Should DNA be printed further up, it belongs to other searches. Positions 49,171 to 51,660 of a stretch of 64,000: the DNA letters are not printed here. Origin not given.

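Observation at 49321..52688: Orphan two-gene VirB3(PrgI)-like / VirB4-like cassette embedded among housekeeping genes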

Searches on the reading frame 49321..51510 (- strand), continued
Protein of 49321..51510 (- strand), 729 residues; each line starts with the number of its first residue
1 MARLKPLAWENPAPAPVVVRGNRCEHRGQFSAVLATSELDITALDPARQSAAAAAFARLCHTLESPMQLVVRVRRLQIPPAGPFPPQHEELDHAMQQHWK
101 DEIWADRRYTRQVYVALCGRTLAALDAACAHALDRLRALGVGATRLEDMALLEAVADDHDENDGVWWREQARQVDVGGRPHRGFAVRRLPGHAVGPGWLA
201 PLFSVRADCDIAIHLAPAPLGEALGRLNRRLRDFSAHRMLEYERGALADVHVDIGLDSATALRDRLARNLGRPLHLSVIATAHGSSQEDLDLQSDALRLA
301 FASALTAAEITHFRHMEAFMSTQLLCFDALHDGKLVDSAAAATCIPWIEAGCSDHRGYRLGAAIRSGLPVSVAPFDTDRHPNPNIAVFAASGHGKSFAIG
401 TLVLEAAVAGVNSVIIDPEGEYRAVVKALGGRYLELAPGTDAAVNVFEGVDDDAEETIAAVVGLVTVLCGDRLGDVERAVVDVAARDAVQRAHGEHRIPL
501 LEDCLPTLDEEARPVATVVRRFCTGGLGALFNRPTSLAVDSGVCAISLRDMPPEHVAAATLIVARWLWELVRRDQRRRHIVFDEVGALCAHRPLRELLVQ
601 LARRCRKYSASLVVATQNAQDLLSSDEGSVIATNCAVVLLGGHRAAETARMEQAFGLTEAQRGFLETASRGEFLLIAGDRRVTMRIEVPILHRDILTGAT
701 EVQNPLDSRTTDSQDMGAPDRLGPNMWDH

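Call 42: predict_structure(alignment_id=A2)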
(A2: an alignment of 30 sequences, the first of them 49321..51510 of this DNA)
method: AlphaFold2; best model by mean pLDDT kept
length: 729 residues; sequences in the alignment: 30
mean_pLDDT: 80.2   pTM: 0.78
mean pLDDT of the five models: 80.2, 72.4, 65.7, 65.1, 60.5
residues with pLDDT >= 90: 230; 70-90: 371; 50-70: 69; < 50: 59
segments of 3 or more residues with pLDDT < 50: 1-13, 161-163, 247-257, 700-729
pLDDT, mean of each block of 10 residues (from residue 1): 28 66 88 86 77 87 90 83 76 90 84 92 93 88 90 76 66 87 87 77 89 86 59 58 54 47 52 85 92 92 83 87 88 78 76 76 86 83 88 89 93 90 92 86 81 81 90 90 94 90 94 92 86 80 87 85 84 85 79 84 82 88 81 88 87 86 90 86 92 85 32 25 27
secondary structure, 60 per line:
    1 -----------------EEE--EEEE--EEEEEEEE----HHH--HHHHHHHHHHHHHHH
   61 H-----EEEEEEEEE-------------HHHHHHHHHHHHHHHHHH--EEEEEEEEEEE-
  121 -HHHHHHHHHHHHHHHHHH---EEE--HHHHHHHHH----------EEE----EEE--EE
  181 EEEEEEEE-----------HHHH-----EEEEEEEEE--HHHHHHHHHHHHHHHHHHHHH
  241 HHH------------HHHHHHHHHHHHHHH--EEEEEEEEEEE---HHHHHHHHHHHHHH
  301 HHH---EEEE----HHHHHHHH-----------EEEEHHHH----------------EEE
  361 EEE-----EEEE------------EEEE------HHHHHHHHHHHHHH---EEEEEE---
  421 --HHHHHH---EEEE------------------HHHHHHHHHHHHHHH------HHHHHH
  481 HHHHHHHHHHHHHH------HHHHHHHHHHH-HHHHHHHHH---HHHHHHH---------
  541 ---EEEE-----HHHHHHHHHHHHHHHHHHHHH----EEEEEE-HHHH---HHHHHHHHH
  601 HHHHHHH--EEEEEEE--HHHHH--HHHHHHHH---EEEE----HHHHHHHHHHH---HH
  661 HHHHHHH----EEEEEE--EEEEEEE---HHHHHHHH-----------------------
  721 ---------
elements in order (helices of 4 or more, strands of 3 or more residues): E18-20 E23-26 E29-36 H46-61 E67-75 H89-106 E109-119 H122-139 E143-145 H148-156 E167-169 E174-176 E179-188 H200-203 E209-217 H220-243 H256-270 E273-283 H287-303 E307-310 H315-322 E334-337 H338-341 E358-363 E369-372 E385-388 H395-408 E412-417 H423-428 E432-435 H454-468 H475-494 H501-511 H513-521 H525-531 E544-547 H553-573 E578-583 H585-588 H592-607 E610-616 H619-623 H626-633 E637-640 H645-655 H659-667 E672-677 E680-686 H690-697
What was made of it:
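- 49329..49394 (-): Conserved nrdJ promoter/operator-like element inside the unconserved 3' tail of gene B: TTGAC, then two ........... boxes 32 bp apart. Gene B residues 700-729 have pLDDT below 50 (call 42).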

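Call 44: find_related_loci(query=A4, collection=genome_contigs, flank=10000)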
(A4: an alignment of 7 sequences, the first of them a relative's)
Query A4 (698 aa) in genome_contigs; peptide patterns used: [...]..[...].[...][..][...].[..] (x = any residue, [..] = any of these).
304 stretches matched a pattern; 146 encode a relative of the query (tblastn E <= 1e-3); the best 80 are kept; 80 distinct loci.
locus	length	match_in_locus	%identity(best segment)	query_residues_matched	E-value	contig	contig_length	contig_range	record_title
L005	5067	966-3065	73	1-698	0e+0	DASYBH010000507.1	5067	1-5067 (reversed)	MAG TPA_asm: Candidatus Dormiibacterota bacterium isolate SMAG_U4902 k141_148783, whole genome shotgun sequence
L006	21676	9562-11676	71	1-688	0e+0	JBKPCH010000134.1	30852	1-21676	MAG: Candidatus Dormiibacterota bacterium isolate GB_EKS_MAG_00057 GB_EKS_000000330901, whole genome shotgun sequence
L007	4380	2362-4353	71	9-677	0e+0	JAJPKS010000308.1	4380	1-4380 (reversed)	MAG: Bacillota bacterium isolate Centralia_MAG_97 k107_30616647, whole genome shotgun sequence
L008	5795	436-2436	67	6-674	0e+0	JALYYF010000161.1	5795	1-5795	MAG: Candidatus Dormiibacterota bacterium isolate KAP bin32 SD1490-92_k127_868150, whole genome shotgun sequence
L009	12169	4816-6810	70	9-677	0e+0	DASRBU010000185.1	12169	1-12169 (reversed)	MAG TPA_asm: Candidatus Dormiibacterota bacterium isolate SMAG_U9935 k141_415326, whole genome shotgun sequence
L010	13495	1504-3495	66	8-674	0e+0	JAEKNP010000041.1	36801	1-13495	MAG: Candidatus Nephthysia bennettiae isolate SB9753_S6_5 NODE_264_length_36801_cov_21.714935, whole genome shotgun sequ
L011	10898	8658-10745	64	5-696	0e+0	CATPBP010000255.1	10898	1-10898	MAG: Candidatus Dormibacteraeota bacterium isolate S106_Bin_1 genome assembly, contig: S106_000000029642, whole genome s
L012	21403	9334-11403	64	9-696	0e+0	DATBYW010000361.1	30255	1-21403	MAG TPA_asm: Candidatus Dormiibacterota bacterium isolate SMAG_U7603 k141_600474, whole genome shotgun sequence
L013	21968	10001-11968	63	9-662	0e+0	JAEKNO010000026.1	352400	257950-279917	MAG: Candidatus Dormiibacter inghamiae isolate Mitchell_Peninsula_6 NODE_3_length_352400_cov_110.554973, whole genome sh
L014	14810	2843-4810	62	9-662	0e+0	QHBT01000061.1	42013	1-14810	MAG: Candidatus Dormiibacter spiritus isolate RRmetagenome_bin13 antarctic_metabat_sens_bin_3_contig_614, whole genome s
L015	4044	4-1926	63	24-662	0e+0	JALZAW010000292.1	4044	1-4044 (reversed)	MAG: Candidatus Dormiibacterota bacterium isolate KAP bin101 SD1490_NODE_13849_length_4044_cov_1.630074, whole genome sh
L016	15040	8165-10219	60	6-693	0e+0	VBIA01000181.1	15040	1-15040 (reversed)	MAG: Chloroflexi bacterium isolate CF_118 14_0929_02_40cm_scaffold_1902_e:2430, whole genome shotgun sequence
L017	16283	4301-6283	60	24-686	0e+0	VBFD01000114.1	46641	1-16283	MAG: Chloroflexi bacterium isolate CF_43 14_0929_12_40cm_scaffold_473, whole genome shotgun sequence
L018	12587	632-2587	62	18-672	0e+0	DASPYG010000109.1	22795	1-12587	MAG TPA_asm: Candidatus Nitrosopolaris sp. isolate SMAG_U11587 k141_1694962, whole genome shotgun sequence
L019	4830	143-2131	61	22-686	0e+0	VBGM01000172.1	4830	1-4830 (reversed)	MAG: Chloroflexi bacterium isolate CF_78 14_1009_12_40cm_scaffold_19385, whole genome shotgun sequence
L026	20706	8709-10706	61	18-686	0e+0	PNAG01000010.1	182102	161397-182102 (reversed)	MAG: Candidatus Dormiibacterota bacterium isolate palsa_840 73.20110800_P1D.25_contig_2894, whole genome shotgun sequenc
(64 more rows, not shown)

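Call 50: fold_search(model_id=the predicted structure, library=pdb)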
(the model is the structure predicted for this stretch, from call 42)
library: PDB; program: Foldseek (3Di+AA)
matches with E <= 10: 1267; with E <= 0.001: 111
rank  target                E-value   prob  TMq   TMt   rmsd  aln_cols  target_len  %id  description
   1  8rtd_O                7.4e-31  1.00  0.71  0.65   5.9       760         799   15  Stalk-Arches-IMC structure from the fully-assembled R388 type IV secretion system determined by cryo-EM. (released 2024-06-19)
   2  8rtd_P                1.1e-30  1.00  0.69  0.67   6.1       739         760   15  Stalk-Arches-IMC structure from the fully-assembled R388 type IV secretion system determined by cryo-EM. (released 2024-06-19)
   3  8rtd_T                1.4e-30  1.00  0.71  0.65   6.0       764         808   15  Stalk-Arches-IMC structure from the fully-assembled R388 type IV secretion system determined by cryo-EM. (released 2024-06-19)
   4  8rtd_g                1.4e-29  1.00  0.70  0.68   5.3       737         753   15  Stalk-Arches-IMC structure from the fully-assembled R388 type IV secretion system determined by cryo-EM. (released 2024-06-19)
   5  7o43_B                2.2e-29  1.00  0.70  0.65   8.4       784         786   16  TrwK/VirB4unbound dimer complex from R388 type IV secretion system determined by cryo-EM. (released 2022-06-22)
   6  7o42_A                7.7e-29  1.00  0.68  0.55   6.8       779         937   15  TrwK/VirB4unbound trimer of dimers complex (with Hcp1) from the R388 type IV secretion system determined by cryo-EM. (released 2022-06-22)
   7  8rtd_V                9.8e-28  1.00  0.65  0.67   6.2       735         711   15  Stalk-Arches-IMC structure from the fully-assembled R388 type IV secretion system determined by cryo-EM. (released 2024-06-19)
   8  7o41_B                1.3e-26  1.00  0.62  0.66   7.0       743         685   13  Hexameric composite model of the Inner Membrane Complex (IMC) with the Arches from the fully-assembled R388 type IV se (released 2022-06-22)
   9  7o43_A                1.8e-26  1.00  0.70  0.66   6.1       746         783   15  TrwK/VirB4unbound dimer complex from R388 type IV secretion system determined by cryo-EM. (released 2022-06-22)
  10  7o42_E                4.8e-26  1.00  0.70  0.57   6.3       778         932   15  TrwK/VirB4unbound trimer of dimers complex (with Hcp1) from the R388 type IV secretion system determined by cryo-EM. (released 2022-06-22)
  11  8rtb_A                1.1e-25  1.00  0.66  0.64   6.0       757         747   14  Extended inner membrane complex (IMC) protomer structure (TrwM/VirB3-TrwK/VirB4-TrwI/VirB6-TrwG/VirB8-TrwE/VirB10) fro (released 2024-06-19)
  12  8rtb_B                1.9e-25  1.00  0.62  0.68   6.3       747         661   13  Extended inner membrane complex (IMC) protomer structure (TrwM/VirB3-TrwK/VirB4-TrwI/VirB6-TrwG/VirB8-TrwE/VirB10) fro (released 2024-06-19)
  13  7o41_A                4.0e-25  1.00  0.67  0.65   6.1       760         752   14  Hexameric composite model of the Inner Membrane Complex (IMC) with the Arches from the fully-assembled R388 type IV se (released 2022-06-22)
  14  4ag5_B                8.0e-20  1.00  0.43  0.82   2.8       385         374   24  Structure of VirB4 of Thermoanaerobacter pseudethanolicus (released 2012-07-04)
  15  4ag6_B                3.8e-19  1.00  0.44  0.83   3.0       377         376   25  Structure of VirB4 of Thermoanaerobacter pseudethanolicus (released 2012-07-04)
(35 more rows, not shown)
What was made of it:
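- On VirB4/TraC-class T4SS ATPase: The AF2 model (pLDDT 80) aligns over about 760 columns to TrwK/VirB4 with TM 0.71; HerA gives 0.36 (calls 42, 50).
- On HerA/FtsK translocases: HerA structures give TM 0.31-0.37 against 0.71 for VirB4 (call 50).
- VirB4 belongs to the FtsK-HerA superfamily (call 50). Full-length structural similarity is to VirB4 (call 50).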

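Call 51: list_cluster_members(proteins=[P0256, P0257, P0258, P0260, P0262, P0263, P0266, P0267, P0268, P0272])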
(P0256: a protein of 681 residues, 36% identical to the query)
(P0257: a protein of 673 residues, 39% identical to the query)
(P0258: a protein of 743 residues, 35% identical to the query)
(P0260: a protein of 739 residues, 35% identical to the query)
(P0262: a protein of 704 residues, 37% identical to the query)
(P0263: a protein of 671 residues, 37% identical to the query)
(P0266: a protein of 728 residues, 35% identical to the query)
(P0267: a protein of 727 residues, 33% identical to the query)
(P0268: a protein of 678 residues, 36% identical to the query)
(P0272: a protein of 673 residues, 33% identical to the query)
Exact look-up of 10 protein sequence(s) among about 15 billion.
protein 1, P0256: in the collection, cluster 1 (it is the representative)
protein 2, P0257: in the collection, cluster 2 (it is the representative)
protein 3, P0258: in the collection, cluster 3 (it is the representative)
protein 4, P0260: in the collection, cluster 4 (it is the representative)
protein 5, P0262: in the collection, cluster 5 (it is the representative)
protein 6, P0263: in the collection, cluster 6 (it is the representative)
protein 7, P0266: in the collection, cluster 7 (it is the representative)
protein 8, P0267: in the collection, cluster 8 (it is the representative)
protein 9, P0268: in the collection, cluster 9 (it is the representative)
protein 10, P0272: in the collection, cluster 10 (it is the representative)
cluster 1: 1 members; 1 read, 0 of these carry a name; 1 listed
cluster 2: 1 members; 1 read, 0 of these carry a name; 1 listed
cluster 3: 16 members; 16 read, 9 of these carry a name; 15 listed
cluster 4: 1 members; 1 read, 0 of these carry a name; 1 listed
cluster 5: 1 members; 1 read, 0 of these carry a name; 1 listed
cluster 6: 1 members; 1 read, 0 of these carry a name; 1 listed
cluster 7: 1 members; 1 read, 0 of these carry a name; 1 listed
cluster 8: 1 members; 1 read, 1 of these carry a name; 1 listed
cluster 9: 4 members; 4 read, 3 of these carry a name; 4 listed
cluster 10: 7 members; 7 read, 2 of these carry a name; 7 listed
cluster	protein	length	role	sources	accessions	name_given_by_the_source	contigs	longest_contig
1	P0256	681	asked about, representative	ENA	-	-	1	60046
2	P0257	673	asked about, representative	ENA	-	-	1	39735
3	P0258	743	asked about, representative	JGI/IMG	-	hypothetical protein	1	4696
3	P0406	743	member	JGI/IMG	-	hypothetical protein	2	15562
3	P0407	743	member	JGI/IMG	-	Helicase HerA, central domain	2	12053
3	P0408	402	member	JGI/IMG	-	type IV secretory pathway VirB4 component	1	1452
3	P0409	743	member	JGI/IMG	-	hypothetical protein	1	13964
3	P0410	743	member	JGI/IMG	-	Helicase HerA, central domain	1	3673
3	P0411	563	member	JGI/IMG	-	hypothetical protein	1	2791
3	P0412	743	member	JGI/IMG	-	hypothetical protein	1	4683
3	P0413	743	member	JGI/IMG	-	hypothetical protein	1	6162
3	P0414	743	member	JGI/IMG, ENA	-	-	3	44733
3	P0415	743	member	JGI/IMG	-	-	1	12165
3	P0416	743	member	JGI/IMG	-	-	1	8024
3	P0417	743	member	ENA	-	-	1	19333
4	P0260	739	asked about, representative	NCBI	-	-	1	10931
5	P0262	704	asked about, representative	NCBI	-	-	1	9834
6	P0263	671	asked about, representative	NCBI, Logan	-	-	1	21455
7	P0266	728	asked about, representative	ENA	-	-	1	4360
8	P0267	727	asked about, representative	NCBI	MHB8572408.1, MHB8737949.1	MAG: VirB4 family type IV secretion system protein [Candidatus Dormibacteria bacterium]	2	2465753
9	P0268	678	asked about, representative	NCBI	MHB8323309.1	MAG: VirB4 family type IV secretion system protein [Candidatus Dormibacteria bacterium]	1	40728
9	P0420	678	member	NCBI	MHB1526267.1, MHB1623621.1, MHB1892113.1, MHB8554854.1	MAG: VirB4 family type IV secretion system protein [Candidatus Dormibacteria bacterium]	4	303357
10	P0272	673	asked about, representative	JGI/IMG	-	-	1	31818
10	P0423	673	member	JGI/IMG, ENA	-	hypothetical protein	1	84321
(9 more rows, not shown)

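Call 53: search_protein_families(library=pfam, proteins=[L006:7610-8869:+, L006:9077-9565:+, L006:11658-13478:+, L006:13489-14082:+, L006:4781-6094:+, L006:6207-7187:+, L006:4428-4784:+, L026:8287-8643:+, L026:10720-11307:+, L013:7956-9119:-], max_evalue=0.1)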
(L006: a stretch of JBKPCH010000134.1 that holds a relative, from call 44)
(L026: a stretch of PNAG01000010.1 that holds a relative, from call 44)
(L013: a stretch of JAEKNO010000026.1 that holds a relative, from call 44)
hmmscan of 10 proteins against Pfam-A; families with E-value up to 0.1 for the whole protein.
L006:7610-8869:+ (419 aa): 4 families
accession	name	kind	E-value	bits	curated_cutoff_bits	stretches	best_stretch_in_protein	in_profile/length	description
PF00589.27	Phage_integrase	-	6.3e-29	101.4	27.1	1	172-356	3-170/172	Phage integrase family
PF14659.12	Phage_int_SAM_3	-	8.5e-08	32.8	22.6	1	64-117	1-53/58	Phage integrase, N-terminal SAM-like domain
PF22022.2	Phage_int_M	-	0.021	15.5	27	0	67-145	3-83/96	Phage integrase central domain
PF20091.5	Abhydrolase_10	-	0.023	14.1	23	1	335-387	172-221/429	Alpha/beta hydrolase domain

L006:9077-9565:+ (162 aa): 1 family
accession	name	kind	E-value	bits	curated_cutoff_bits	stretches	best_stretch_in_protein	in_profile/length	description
PF12666.12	PrgI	-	8.2e-08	33.1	27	1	4-79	1-78/91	PrgI family protein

L006:11658-13478:+ (606 aa): 3 families
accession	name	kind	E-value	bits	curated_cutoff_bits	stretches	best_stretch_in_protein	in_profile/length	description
PF02065.24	Melibiase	-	2.2e-06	27.4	27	1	252-376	65-190/347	Melibiase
PF17801.7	Melibiase_C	-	6.6e-06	26.6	22.9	1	549-603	16-71/71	Alpha galactosidase C-terminal beta sandwich domain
PF16499.11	Melibiase_2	-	6.1e-05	22.9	23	0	244-303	33-97/284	Alpha galactosidase A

L006:13489-14082:+ (197 aa): 0 families

L006:4781-6094:+ (437 aa): 4 families
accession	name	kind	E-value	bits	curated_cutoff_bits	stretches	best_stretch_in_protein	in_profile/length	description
PF01580.24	FtsK_SpoIIIE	-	2.7e-34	119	24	1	172-338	30-219/221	FtsK/SpoIIIE family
PF08423.17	Rad51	-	0.0047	16.7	22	1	283-337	120-175/244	Rad51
PF13671.12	AAA_33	-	0.015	16.1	27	0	184-218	3-38/143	AAA domain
PF24838.2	8xMP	-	0.027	14.7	30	1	8-61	14-70/136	Octameric membrane protein family (8xMP)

L006:6207-7187:+ (326 aa): 0 families

L006:4428-4784:+ (118 aa): 2 families
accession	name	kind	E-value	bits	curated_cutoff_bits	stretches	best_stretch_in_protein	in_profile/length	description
PF00436.31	SSB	-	6e-18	65.3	26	1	1-100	1-103/104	Single-strand binding protein family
PF01336.31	tRNA_anti-codon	-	0.0049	17.2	27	1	41-99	24-73/75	OB-fold nucleic acid binding domain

L026:8287-8643:+ (118 aa): 1 family
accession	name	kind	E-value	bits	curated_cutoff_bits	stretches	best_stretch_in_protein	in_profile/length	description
PF12666.12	PrgI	-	0.0013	19.6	27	1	1-84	2-88/91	PrgI family protein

L026:10720-11307:+ (195 aa): 0 families

L013:7956-9119:- (387 aa): 3 families
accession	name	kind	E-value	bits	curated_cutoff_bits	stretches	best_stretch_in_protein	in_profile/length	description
PF00589.27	Phage_integrase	-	8e-28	97.8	27.1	1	179-362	2-168/172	Phage integrase family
PF14659.12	Phage_int_SAM_3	-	9.9e-13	48.5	22.6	1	72-128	1-56/58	Phage integrase, N-terminal SAM-like domain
PF22022.2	Phage_int_M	-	0.042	14.5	27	0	78-133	6-60/96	Phage integrase central domain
